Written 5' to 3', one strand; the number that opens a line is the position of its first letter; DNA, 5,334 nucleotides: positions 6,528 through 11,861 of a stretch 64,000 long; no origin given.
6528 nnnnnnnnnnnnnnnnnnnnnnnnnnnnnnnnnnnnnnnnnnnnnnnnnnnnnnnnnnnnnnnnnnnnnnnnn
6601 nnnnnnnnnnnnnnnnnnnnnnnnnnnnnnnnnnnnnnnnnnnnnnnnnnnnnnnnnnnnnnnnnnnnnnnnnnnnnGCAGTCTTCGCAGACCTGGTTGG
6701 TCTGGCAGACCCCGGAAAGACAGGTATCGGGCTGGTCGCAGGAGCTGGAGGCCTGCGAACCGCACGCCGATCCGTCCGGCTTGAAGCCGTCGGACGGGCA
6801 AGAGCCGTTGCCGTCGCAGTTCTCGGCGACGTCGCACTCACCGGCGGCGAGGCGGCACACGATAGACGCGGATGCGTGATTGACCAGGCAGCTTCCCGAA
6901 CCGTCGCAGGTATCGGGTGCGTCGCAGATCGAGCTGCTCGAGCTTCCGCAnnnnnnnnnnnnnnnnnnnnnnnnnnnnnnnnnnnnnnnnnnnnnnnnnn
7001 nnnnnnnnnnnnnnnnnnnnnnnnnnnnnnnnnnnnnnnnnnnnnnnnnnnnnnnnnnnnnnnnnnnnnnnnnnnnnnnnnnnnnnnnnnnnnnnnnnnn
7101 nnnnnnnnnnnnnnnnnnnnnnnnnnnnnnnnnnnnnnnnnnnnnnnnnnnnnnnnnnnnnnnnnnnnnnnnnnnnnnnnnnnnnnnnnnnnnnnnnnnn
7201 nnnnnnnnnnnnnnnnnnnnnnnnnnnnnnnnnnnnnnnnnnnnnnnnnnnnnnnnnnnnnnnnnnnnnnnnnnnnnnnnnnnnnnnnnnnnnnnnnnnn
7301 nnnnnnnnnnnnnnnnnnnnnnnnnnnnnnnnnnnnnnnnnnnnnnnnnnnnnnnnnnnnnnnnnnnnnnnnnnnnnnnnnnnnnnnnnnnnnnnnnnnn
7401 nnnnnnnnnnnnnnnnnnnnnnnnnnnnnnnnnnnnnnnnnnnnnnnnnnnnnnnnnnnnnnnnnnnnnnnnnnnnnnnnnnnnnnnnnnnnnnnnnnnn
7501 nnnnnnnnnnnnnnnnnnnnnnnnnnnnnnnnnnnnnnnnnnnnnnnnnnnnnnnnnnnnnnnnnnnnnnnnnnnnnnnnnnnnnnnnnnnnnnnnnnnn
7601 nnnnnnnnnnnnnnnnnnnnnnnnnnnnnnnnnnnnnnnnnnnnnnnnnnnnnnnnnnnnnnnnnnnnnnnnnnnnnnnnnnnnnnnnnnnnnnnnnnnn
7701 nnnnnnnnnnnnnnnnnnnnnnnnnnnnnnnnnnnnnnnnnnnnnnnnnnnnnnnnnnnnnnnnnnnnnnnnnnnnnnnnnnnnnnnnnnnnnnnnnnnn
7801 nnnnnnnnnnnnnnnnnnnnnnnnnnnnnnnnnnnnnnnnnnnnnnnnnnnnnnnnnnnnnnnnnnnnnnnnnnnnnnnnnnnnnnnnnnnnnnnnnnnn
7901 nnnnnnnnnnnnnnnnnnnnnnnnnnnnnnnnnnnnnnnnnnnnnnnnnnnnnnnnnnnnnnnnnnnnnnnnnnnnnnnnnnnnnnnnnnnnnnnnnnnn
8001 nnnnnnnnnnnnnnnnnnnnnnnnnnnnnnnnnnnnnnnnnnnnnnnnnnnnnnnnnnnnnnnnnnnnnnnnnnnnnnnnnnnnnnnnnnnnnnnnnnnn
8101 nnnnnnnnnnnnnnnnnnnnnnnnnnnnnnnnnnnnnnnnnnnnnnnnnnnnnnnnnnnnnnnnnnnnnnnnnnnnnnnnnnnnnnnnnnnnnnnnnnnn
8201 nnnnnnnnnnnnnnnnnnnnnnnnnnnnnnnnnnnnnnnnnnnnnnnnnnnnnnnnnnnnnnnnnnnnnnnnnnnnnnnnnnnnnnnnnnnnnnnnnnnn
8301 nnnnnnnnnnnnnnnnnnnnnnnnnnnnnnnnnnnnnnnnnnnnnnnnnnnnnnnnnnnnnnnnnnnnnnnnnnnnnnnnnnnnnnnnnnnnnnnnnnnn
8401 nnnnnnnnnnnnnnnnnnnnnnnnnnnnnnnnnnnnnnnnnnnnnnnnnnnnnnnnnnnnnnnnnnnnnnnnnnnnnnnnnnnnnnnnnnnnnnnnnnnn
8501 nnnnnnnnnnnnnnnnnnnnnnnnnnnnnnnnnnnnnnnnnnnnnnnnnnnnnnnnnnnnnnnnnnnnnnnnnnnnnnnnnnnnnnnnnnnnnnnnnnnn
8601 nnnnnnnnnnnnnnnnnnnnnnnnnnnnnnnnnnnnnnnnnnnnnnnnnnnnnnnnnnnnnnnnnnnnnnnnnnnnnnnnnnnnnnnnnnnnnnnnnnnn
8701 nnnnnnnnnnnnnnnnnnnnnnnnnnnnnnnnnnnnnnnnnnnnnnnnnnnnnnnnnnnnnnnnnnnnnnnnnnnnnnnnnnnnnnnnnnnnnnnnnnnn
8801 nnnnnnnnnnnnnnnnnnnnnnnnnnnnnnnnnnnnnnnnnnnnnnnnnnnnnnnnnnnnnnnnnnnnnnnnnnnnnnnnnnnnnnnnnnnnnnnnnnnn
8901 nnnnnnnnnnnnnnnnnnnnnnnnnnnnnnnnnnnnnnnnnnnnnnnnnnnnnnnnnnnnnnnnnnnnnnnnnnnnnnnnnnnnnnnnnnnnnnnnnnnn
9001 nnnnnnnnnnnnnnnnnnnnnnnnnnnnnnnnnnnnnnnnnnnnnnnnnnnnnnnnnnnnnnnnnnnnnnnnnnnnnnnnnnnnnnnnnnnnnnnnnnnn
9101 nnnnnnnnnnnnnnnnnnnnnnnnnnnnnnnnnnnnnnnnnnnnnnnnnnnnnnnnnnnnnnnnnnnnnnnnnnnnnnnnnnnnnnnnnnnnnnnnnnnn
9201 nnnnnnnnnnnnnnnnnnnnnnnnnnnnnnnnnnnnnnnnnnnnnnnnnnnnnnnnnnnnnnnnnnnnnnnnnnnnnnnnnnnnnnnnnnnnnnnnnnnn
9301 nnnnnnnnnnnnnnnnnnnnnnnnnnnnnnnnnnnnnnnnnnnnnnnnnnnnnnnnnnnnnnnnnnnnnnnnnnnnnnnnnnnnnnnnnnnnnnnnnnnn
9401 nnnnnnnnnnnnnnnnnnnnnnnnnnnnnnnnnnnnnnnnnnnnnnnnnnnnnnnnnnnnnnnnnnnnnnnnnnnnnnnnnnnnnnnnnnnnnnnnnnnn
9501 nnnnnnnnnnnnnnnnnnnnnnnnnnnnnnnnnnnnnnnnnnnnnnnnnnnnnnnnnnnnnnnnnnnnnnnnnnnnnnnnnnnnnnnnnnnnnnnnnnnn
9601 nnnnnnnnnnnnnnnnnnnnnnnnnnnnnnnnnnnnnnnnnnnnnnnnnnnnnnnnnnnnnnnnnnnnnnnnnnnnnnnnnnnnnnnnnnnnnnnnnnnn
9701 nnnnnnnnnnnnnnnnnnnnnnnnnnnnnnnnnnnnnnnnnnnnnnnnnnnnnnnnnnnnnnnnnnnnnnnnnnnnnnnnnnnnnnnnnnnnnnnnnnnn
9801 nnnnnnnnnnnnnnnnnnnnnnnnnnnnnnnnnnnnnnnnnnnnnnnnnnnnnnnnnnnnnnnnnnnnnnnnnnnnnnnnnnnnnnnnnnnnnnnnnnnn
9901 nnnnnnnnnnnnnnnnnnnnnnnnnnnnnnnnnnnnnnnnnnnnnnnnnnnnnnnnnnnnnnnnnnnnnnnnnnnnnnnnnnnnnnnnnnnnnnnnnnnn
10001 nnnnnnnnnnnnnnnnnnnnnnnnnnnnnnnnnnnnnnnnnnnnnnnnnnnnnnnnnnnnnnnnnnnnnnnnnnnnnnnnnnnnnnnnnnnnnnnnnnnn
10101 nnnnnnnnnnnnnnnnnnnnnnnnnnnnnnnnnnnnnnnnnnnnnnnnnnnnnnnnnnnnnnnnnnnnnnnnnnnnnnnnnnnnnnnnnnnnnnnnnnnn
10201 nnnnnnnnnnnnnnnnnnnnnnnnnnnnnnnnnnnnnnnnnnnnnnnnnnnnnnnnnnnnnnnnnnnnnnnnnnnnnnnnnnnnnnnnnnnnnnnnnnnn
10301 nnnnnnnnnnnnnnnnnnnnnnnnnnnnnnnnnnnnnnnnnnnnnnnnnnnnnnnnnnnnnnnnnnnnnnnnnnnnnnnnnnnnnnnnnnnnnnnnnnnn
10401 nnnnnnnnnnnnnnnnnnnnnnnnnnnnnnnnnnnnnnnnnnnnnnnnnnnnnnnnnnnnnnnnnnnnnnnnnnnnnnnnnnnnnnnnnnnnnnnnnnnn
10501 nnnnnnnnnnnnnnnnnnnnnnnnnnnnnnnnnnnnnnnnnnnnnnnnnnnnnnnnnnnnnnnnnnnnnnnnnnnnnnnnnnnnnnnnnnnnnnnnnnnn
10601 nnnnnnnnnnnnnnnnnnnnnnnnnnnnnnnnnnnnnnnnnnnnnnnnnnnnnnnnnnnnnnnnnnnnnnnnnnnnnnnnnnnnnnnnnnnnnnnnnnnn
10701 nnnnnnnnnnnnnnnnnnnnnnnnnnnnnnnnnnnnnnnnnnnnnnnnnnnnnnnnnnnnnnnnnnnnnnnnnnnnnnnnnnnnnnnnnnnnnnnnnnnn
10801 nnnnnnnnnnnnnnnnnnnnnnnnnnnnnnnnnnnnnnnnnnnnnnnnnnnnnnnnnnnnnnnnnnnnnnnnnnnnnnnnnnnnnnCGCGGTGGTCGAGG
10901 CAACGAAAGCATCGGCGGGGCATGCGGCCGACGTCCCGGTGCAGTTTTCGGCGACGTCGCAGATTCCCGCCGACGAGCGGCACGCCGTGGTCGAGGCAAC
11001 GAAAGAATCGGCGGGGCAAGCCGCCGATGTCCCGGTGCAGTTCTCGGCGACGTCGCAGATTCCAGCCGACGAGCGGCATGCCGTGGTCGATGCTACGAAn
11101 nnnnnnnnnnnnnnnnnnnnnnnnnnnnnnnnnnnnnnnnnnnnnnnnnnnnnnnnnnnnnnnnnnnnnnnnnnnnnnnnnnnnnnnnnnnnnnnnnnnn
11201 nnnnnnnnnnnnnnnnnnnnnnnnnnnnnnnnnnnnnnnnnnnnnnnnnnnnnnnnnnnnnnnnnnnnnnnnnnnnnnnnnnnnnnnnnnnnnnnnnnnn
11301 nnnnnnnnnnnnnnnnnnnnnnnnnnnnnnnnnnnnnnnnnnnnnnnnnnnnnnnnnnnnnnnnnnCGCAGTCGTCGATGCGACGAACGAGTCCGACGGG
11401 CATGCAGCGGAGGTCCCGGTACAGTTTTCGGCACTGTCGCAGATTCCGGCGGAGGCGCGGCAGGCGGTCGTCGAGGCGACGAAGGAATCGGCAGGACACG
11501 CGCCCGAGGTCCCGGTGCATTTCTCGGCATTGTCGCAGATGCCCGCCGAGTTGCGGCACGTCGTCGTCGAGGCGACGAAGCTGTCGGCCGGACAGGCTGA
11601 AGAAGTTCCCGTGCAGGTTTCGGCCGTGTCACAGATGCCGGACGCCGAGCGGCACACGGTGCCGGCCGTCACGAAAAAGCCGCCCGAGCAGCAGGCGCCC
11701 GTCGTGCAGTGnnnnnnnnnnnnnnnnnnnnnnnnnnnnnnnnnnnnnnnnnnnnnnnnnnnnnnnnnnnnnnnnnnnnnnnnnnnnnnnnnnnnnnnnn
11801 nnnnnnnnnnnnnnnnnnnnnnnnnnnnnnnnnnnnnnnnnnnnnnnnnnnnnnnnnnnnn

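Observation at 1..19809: Tandem family of giant secreted proteins built from disintegrin-like half-domain repeats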

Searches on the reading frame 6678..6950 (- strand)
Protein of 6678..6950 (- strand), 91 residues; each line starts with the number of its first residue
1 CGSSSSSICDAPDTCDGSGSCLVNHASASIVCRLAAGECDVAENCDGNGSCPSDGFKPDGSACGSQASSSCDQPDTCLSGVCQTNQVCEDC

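Call 8: search_protein_families(library=pfam, proteins=[window:6678-6950:-], max_evalue=10)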
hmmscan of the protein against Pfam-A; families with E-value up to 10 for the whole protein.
seq(91 aa): 1 family
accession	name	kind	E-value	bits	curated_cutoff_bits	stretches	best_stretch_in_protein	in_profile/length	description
PF00200.28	Disintegrin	-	0.00052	21.2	35.1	1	3-54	27-75/75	Disintegrin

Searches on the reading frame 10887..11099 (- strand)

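Call 8: search_protein_families(library=pfam, proteins=[window:10887-11099:-], max_evalue=10)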
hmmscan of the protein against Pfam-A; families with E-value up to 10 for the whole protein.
seq(71 aa): 6 families
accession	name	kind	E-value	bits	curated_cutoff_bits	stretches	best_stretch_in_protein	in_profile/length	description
PF00200.28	Disintegrin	-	1.4e-13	51.8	35.1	2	33-63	45-75/75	Disintegrin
PF21299.2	ADAM10_Cys-rich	-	0.0033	18.6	28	2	35-53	37-55/56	ADAM10, cysteine-rich domain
PF01571.26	GCV_T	-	0.048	13.3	25.6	1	32-50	28-46/255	Aminomethyltransferase folate-binding domain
PF00711.24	Defensin_beta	-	5.8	7.5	21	0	5-16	2-13/36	Beta defensin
PF02502.23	LacAB_rpiB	-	9.5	6.6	24.7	0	7-60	62-115/138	Ribose/Galactose Isomerase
PF01683.23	EB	-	9.9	6.8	24.3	0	13-28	20-34/52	EB module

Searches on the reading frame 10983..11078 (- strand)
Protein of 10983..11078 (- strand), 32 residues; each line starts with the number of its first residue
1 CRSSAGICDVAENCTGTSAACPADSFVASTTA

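Call 8: search_protein_families(library=pfam, proteins=[window:10983-11078:-], max_evalue=10)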
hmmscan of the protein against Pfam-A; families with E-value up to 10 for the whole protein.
seq(32 aa): 1 family
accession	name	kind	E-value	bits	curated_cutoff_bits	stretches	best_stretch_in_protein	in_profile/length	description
PF00200.28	Disintegrin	-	4.2e-05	24.7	35.1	1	1-24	52-75/75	Disintegrin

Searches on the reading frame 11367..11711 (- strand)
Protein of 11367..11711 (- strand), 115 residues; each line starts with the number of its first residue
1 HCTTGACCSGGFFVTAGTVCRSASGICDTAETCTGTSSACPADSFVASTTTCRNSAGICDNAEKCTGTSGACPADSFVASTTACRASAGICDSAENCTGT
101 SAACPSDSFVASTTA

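Call 9: search_solved_structures(query=window:11367-11711:-, max_evalue=0.01, show_alignments=3)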
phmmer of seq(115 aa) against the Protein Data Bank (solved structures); distinct sequences matched with E-value up to 0.01: 31.
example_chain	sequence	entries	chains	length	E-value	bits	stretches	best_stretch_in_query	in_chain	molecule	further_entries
3hdb_A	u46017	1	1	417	9e-09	39.3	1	2-63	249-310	AAHIV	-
2e3x_A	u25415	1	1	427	1.2e-08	38.9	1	2-65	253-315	Coagulation factor X-activating enzyme heavy chain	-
2dw0_A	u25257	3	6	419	2.1e-08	38.1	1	2-62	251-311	Catrocollastatin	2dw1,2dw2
3dsl_A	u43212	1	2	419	2.4e-08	37.9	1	2-62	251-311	Zinc metalloproteinase-disintegrin bothropasin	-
9clp_A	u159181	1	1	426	1e-07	35.9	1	2-74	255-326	Zinc metalloproteinase-disintegrin-like ecarin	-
3k7n_A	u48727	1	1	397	2e-07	34.9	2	5-70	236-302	K-like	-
3k7l_A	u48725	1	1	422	5.3e-07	33.5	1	2-72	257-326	Atragin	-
2ero_A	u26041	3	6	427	1.6e-06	32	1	2-74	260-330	vascular apoptosis-inducing protein 1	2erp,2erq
1rmr_A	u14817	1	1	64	8.1e-06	29.7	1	1-44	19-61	Disintegrin schistatin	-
8hpy_A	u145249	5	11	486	1.3e-05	29.1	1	2-72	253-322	Disintegrin and metalloproteinase domain-containing protein 22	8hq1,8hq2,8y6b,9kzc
5y31_A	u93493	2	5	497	1.3e-05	29.1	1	2-72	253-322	Disintegrin and metalloproteinase domain-containing protein 22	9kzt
5y2z_A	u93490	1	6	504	1.3e-05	29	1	2-72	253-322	Disintegrin and metalloproteinase domain-containing protein 22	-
3g5c_A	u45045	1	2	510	1.4e-05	29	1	2-72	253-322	ADAM 22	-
1tej_B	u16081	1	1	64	1.6e-05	28.8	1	1-44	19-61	disintegrin chain B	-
1z1x_A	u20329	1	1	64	3.8e-05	27.6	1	1-44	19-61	disintegrin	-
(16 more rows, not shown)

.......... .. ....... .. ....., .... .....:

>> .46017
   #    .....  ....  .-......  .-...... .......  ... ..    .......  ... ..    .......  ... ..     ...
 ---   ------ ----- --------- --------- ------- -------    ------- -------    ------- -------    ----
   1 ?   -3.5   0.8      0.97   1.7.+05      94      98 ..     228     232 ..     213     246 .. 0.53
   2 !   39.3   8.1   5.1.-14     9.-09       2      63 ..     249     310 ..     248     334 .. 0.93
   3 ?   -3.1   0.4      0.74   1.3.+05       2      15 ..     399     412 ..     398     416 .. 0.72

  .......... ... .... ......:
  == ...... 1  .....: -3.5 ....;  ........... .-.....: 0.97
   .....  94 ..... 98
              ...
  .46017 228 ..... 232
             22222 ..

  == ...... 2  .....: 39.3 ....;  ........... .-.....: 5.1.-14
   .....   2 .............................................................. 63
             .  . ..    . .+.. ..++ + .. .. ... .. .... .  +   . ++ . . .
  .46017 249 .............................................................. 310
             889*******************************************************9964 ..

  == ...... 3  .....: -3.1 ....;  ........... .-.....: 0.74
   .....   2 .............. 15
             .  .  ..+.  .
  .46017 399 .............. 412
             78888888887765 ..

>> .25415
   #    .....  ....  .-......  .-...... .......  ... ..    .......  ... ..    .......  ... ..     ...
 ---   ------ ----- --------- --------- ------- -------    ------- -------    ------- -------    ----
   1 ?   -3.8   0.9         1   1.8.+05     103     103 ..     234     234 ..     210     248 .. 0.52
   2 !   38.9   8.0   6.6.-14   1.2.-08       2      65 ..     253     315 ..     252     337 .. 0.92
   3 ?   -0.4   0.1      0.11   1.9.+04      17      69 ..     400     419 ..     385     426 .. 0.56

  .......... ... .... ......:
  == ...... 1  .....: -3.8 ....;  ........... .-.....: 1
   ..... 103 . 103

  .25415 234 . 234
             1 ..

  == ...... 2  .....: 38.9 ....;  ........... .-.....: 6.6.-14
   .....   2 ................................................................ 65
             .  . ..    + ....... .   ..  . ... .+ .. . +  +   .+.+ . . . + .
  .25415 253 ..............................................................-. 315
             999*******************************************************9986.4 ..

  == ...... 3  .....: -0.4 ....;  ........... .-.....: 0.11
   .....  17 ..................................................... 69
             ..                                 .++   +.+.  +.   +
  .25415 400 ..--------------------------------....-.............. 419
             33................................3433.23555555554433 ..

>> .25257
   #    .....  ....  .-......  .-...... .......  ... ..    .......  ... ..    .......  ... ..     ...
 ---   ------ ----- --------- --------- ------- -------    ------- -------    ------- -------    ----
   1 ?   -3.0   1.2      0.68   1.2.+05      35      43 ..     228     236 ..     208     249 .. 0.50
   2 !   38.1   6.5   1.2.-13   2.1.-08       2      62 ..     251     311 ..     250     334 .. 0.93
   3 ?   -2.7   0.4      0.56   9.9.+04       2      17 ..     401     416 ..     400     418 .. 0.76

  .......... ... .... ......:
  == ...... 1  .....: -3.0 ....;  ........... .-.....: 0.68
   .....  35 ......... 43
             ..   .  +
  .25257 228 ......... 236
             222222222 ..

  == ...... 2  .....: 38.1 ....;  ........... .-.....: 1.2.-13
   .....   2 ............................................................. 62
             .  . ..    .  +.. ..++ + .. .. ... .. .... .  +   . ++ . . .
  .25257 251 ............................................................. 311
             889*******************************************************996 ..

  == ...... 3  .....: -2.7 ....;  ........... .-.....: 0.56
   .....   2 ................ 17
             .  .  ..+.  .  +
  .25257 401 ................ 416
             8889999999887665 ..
